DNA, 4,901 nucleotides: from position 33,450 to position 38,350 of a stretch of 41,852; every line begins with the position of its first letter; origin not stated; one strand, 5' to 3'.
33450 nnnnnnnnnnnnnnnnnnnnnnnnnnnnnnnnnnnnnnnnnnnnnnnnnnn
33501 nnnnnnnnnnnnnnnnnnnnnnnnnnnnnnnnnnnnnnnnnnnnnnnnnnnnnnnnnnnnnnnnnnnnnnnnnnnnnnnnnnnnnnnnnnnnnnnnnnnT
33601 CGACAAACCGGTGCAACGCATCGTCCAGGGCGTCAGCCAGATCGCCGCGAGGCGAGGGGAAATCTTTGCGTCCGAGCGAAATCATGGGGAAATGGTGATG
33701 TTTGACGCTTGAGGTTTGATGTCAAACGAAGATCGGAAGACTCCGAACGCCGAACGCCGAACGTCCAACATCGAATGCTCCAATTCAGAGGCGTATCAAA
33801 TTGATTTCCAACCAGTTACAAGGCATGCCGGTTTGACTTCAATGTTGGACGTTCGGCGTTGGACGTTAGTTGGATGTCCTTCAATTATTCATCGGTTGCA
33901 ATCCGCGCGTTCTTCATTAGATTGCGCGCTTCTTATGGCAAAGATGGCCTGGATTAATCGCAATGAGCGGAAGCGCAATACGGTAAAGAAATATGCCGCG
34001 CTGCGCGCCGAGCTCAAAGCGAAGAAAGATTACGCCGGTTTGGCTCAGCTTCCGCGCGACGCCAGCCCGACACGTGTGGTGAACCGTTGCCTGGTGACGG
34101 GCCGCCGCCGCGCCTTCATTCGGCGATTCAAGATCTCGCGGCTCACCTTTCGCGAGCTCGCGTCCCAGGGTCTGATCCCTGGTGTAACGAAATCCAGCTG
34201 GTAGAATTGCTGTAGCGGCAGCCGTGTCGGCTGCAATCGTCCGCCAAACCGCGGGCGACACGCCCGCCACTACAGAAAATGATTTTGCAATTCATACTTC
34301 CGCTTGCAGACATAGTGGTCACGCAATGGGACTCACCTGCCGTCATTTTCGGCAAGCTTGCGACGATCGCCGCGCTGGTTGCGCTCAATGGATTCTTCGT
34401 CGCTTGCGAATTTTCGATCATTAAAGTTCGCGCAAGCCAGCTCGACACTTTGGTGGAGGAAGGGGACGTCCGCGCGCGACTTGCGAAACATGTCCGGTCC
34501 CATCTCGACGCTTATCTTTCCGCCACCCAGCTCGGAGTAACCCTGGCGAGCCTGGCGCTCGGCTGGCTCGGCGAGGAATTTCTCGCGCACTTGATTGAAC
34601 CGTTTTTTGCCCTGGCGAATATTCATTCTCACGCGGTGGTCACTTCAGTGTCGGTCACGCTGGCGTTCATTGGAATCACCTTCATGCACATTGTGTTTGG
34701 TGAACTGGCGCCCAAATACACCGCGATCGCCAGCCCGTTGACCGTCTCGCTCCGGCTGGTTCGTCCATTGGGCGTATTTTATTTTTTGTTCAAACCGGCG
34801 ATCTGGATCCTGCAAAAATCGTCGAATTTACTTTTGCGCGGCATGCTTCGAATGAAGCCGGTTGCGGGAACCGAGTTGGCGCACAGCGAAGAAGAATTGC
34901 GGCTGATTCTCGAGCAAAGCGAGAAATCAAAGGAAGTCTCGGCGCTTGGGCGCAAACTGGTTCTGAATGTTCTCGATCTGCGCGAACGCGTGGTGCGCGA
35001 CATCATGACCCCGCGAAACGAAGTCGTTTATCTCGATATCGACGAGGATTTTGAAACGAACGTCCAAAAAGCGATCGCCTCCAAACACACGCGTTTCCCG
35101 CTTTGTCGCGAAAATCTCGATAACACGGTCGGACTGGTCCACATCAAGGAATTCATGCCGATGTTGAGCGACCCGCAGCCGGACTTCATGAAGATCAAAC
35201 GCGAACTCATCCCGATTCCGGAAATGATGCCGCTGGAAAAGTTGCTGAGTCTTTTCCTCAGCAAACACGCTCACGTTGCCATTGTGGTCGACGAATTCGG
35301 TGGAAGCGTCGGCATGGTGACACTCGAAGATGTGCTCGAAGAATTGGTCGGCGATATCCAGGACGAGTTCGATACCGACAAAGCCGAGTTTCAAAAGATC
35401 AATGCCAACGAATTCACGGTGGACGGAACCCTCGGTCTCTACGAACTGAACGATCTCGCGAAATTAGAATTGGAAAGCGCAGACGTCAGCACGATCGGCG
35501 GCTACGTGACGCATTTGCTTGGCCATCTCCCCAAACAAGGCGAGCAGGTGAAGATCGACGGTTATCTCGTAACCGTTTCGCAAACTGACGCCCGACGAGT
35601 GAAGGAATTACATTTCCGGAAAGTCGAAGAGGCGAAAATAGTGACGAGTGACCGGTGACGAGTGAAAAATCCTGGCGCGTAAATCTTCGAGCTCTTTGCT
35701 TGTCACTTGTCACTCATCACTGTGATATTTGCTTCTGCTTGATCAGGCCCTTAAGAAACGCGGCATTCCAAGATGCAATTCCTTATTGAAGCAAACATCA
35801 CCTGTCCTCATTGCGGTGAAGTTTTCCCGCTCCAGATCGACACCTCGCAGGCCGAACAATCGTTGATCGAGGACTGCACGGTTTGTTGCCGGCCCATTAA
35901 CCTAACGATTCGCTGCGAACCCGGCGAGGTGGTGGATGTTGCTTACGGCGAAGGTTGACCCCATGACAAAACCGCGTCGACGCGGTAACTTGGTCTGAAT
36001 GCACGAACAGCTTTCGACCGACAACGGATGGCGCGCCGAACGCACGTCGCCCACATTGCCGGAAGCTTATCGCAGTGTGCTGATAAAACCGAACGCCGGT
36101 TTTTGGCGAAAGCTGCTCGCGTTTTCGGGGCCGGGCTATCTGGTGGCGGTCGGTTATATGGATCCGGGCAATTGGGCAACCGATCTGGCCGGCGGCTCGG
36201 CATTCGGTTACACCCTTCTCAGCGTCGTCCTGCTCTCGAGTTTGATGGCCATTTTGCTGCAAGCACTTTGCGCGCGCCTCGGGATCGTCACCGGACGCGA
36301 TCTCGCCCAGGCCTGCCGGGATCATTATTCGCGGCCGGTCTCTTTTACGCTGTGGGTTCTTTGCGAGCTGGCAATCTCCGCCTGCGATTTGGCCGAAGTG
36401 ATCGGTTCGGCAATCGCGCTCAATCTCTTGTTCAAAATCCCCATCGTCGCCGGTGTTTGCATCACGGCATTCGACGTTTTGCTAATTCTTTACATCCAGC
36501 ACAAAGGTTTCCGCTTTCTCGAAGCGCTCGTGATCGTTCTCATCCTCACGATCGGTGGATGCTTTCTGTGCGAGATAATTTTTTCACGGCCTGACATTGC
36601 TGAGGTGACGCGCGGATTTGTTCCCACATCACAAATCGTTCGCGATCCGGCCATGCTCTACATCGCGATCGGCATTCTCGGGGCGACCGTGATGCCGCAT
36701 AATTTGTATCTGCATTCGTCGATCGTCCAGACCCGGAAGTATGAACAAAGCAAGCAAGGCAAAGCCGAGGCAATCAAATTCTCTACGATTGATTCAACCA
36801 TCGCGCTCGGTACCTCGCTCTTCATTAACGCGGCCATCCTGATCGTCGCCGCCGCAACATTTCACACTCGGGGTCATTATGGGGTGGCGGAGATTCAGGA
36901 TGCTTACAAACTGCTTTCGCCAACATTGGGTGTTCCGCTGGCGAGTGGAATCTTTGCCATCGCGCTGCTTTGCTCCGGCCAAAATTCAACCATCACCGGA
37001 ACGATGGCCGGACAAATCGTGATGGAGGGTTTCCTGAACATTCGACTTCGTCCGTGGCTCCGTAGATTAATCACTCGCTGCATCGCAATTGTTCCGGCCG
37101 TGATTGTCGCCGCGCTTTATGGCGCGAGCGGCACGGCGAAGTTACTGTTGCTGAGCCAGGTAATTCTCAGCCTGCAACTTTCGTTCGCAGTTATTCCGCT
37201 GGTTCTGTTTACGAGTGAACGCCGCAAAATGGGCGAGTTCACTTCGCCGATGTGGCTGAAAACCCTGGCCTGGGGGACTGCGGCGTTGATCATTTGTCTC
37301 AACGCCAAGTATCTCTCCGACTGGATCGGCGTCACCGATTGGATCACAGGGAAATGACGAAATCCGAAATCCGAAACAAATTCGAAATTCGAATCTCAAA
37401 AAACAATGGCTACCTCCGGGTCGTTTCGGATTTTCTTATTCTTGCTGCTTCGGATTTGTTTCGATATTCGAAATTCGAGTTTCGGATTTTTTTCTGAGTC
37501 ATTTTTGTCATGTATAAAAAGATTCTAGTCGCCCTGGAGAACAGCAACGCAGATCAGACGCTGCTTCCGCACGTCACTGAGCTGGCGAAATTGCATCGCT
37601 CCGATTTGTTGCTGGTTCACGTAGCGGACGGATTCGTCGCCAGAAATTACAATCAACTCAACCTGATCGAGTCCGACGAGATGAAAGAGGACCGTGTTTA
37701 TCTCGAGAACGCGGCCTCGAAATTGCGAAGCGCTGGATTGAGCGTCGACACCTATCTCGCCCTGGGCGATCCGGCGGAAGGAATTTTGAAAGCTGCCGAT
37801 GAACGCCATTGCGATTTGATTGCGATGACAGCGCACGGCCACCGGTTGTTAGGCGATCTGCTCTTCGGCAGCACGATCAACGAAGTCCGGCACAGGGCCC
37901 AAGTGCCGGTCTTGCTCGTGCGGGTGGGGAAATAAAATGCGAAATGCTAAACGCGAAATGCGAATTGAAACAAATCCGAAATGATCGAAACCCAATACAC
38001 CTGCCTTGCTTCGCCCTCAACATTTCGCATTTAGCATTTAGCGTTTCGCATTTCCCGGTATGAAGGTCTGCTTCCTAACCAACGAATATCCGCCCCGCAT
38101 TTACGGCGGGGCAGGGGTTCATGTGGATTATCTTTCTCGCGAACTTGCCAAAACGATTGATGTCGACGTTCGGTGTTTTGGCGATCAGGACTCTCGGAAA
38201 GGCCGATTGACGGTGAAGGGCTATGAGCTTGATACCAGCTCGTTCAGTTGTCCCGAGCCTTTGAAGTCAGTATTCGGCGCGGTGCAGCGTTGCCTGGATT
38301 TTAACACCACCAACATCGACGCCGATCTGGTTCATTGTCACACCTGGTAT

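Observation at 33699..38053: Intergenic elements with conserved architecture but locus-specific sequence: inverted arms made of tandem heptamers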

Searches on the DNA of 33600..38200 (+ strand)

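Call 50: search_rna_families(source=window, start=33600, end=38200, threshold=evalue, max_evalue=1)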
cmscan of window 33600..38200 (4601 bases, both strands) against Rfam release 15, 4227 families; matches with E-value up to 1: 1.
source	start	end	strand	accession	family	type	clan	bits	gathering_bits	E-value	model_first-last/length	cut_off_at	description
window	37937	38051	+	RF04210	MIR8643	Gene; miRNA;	-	25.6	135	0.055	1-150/150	no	MIR8643 microRNA precursor family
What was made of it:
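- On Any Rfam RNA family: The only hit with E below 1 is a plant miRNA hairpin at 25.6 bits against a gathering score of 135 (call 50).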

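Call 53: search_dna_similar(query=window:37345-37512:+, collection=plasmids, mode=distant, max_evalue=0.001, max_rows=25)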
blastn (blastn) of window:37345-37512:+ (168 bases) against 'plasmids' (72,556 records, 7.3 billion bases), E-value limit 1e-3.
No match.
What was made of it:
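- Tried and rejected: The low-complexity filter may hide repeats (call 53).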

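Call 75: search_rna_families(sources=[L170, L180, L188, L191, L199, L111, L083, L084, L085, L086], threshold=gathering)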
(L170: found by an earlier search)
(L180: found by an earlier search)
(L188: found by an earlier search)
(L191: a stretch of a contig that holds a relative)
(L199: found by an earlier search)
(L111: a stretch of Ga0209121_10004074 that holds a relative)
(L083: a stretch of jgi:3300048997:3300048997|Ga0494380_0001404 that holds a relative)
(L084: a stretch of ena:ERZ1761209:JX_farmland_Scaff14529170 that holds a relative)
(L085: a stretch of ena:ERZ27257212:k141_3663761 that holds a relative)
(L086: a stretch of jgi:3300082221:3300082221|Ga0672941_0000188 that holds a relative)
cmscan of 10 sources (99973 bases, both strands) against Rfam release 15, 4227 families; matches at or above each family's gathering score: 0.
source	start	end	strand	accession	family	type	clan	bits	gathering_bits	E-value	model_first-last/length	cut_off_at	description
